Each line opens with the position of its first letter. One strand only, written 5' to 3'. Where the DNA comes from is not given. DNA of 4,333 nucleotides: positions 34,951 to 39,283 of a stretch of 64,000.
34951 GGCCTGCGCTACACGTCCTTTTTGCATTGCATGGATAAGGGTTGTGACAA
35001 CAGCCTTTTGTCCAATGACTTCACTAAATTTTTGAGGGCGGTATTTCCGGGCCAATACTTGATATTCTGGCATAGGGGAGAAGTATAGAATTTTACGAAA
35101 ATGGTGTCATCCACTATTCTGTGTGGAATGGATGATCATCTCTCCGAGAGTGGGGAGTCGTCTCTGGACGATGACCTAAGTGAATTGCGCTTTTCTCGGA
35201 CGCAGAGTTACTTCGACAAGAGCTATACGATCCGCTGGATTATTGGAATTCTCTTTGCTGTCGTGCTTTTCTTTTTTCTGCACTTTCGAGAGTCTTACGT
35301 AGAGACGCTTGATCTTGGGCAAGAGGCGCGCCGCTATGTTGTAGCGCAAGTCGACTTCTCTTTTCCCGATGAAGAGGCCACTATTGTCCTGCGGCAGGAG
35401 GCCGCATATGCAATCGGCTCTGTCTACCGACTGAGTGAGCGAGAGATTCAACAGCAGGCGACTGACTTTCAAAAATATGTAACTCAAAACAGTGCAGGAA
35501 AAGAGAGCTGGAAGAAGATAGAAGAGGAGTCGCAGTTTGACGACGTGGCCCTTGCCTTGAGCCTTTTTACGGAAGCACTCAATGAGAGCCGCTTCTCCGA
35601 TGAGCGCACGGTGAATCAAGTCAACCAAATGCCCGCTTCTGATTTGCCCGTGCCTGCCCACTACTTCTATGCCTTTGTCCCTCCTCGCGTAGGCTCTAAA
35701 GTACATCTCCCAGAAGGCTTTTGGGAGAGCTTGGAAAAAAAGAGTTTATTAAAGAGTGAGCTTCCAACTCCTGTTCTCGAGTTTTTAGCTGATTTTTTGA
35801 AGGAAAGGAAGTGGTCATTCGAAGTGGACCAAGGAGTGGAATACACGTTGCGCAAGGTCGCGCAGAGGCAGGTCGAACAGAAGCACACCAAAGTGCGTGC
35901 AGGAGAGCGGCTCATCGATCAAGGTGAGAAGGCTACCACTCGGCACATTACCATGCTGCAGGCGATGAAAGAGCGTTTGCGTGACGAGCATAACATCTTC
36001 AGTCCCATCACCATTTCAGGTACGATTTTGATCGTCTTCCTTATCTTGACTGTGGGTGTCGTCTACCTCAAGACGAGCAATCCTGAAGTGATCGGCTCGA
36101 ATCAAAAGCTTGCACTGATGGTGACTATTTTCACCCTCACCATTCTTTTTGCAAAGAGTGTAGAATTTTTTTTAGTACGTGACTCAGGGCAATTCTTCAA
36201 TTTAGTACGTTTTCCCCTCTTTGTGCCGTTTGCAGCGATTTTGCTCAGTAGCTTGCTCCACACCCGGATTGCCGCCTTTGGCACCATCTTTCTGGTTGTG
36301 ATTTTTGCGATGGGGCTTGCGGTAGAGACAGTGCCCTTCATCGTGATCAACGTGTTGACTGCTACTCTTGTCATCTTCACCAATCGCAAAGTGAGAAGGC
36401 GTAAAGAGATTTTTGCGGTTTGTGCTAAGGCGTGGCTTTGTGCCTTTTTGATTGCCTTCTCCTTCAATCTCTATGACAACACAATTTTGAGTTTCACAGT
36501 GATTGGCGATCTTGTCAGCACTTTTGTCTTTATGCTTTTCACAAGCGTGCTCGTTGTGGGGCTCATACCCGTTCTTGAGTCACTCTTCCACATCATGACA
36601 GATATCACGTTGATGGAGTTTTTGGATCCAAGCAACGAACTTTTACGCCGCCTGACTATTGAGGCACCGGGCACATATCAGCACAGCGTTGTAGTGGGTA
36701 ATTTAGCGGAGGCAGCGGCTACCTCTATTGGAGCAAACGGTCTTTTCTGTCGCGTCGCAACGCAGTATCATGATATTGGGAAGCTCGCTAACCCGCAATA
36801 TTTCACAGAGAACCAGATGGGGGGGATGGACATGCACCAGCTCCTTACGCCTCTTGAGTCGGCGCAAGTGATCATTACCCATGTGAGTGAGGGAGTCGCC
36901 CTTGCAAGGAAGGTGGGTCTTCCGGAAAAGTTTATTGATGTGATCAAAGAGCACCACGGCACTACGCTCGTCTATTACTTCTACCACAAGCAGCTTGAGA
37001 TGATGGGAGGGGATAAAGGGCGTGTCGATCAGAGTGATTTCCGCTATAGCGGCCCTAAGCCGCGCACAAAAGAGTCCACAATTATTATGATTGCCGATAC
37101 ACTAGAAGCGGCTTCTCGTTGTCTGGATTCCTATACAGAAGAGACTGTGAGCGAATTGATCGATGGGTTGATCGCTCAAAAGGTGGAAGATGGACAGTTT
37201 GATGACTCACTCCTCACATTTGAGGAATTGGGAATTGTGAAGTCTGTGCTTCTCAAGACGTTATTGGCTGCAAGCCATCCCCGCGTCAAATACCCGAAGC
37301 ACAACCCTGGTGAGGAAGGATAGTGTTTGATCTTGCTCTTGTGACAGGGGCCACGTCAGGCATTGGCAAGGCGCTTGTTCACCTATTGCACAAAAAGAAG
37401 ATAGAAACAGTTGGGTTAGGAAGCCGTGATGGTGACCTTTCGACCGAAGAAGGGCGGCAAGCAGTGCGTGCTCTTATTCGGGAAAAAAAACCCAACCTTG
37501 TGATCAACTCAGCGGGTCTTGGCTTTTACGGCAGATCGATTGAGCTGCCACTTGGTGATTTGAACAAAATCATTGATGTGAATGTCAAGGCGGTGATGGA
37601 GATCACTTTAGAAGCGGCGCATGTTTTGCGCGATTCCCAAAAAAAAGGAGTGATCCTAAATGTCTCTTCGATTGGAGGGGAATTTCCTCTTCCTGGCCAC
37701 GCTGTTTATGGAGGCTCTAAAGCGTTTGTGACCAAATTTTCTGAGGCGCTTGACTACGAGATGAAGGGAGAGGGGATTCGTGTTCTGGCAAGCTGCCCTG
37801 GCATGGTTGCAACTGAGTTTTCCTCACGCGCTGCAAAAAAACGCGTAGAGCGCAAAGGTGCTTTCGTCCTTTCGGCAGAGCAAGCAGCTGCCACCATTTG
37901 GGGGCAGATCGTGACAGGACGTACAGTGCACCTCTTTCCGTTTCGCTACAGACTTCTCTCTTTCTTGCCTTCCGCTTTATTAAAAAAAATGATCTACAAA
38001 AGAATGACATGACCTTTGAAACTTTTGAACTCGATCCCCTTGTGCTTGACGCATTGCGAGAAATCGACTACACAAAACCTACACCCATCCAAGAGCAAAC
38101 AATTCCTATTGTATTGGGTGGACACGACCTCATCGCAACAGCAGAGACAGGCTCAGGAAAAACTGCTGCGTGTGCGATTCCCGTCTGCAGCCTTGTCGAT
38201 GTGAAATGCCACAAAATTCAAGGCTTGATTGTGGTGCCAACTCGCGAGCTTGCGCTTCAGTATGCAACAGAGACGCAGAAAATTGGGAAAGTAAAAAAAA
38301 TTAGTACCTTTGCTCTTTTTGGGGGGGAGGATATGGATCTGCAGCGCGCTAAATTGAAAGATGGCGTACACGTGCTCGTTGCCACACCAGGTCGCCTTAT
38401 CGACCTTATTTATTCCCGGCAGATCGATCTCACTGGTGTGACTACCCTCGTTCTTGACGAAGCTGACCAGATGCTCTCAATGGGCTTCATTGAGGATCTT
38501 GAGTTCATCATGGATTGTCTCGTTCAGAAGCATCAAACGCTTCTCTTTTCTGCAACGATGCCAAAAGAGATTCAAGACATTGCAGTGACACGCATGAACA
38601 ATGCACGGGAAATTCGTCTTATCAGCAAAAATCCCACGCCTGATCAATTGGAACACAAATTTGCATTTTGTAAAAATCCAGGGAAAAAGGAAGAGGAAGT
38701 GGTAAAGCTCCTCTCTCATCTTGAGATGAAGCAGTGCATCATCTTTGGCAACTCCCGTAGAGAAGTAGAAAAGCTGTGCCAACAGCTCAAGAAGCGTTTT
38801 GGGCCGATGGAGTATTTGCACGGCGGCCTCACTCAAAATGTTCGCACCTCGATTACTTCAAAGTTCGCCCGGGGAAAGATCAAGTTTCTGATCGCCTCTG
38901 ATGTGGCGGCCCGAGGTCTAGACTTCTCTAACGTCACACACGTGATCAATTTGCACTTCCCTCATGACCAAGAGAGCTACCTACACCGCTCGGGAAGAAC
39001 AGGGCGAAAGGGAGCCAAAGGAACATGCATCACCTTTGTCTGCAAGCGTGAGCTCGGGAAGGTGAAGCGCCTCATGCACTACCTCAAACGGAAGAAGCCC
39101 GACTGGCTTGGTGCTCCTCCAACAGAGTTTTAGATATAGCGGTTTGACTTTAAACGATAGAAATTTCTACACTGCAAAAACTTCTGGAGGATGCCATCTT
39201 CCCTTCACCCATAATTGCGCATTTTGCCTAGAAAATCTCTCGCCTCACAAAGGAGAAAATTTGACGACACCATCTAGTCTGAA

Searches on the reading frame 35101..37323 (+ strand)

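Call 100: search_protein_families(library=pfam, proteins=[window:35101-37323:+], max_evalue=0.0001)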
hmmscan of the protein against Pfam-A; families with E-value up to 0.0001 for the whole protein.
window:35101-37323:+ (740 aa): 3 families
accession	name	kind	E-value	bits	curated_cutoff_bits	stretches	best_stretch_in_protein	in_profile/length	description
PF07698.17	7TM-7TMR_HD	-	1e-20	74.9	29.4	1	304-500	3-190/190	7TM receptor with intracellular HD hydrolase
PF01966.28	HD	-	7.9e-14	52.4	22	1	525-670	1-115/116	HD domain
PF07697.16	7TMR-HDED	-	1.3e-12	48.7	27.6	1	72-289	2-220/224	7TM-HD extracellular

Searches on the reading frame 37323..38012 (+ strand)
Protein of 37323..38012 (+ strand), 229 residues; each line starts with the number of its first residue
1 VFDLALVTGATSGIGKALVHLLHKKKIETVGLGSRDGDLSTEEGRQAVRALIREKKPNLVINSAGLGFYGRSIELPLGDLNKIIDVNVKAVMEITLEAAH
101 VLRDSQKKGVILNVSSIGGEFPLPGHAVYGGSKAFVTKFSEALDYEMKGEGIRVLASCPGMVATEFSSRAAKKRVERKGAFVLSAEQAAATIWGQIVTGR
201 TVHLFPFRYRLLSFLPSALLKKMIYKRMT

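Call 100: search_protein_families(library=pfam, proteins=[window:37323-38012:+], max_evalue=0.0001)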
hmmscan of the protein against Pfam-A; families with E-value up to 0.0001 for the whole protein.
window:37323-38012:+ (229 aa): 4 families
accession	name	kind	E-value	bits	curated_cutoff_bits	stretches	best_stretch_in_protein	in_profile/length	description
PF00106.31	adh_short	-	1.1e-30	107.1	26.6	1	39-172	58-192/195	short chain dehydrogenase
PF13561.12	adh_short_C2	-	1.2e-18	68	27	1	43-172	56-186/236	Enoyl-(Acyl carrier protein) reductase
PF01370.27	Epimerase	-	3.3e-09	37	20.9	1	5-100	1-103/240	NAD dependent epimerase/dehydratase family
PF04321.23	RmlD_sub_bind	-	2.6e-06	27.2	27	1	6-64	4-59/287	RmlD substrate binding domain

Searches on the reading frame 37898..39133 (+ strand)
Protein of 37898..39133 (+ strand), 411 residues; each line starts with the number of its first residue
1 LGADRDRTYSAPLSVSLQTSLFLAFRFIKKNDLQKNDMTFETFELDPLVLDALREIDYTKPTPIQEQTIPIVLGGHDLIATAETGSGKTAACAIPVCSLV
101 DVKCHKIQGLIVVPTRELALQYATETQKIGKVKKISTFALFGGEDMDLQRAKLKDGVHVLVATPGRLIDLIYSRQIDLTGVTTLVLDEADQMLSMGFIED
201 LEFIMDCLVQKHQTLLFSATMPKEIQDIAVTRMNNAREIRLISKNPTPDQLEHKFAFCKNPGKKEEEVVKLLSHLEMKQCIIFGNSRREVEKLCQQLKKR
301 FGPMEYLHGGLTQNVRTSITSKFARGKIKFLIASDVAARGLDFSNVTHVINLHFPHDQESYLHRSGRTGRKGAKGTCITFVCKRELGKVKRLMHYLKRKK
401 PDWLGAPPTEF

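Call 100: search_protein_families(library=pfam, proteins=[window:37898-39133:+], max_evalue=0.0001)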
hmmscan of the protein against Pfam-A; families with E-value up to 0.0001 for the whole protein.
window:37898-39133:+ (411 aa): 3 families
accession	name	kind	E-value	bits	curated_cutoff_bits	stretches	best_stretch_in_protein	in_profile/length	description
PF00270.35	DEAD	-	2.6e-46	157.8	26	1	62-228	1-167/167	DEAD/DEAH box helicase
PF00271.37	Helicase_C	-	1.1e-28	100.1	23.5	1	264-372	2-110/110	Helicase conserved C-terminal domain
PF04851.21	ResIII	-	4.2e-05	23.9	22.5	1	74-221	22-162/164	Type III restriction enzyme, res subunit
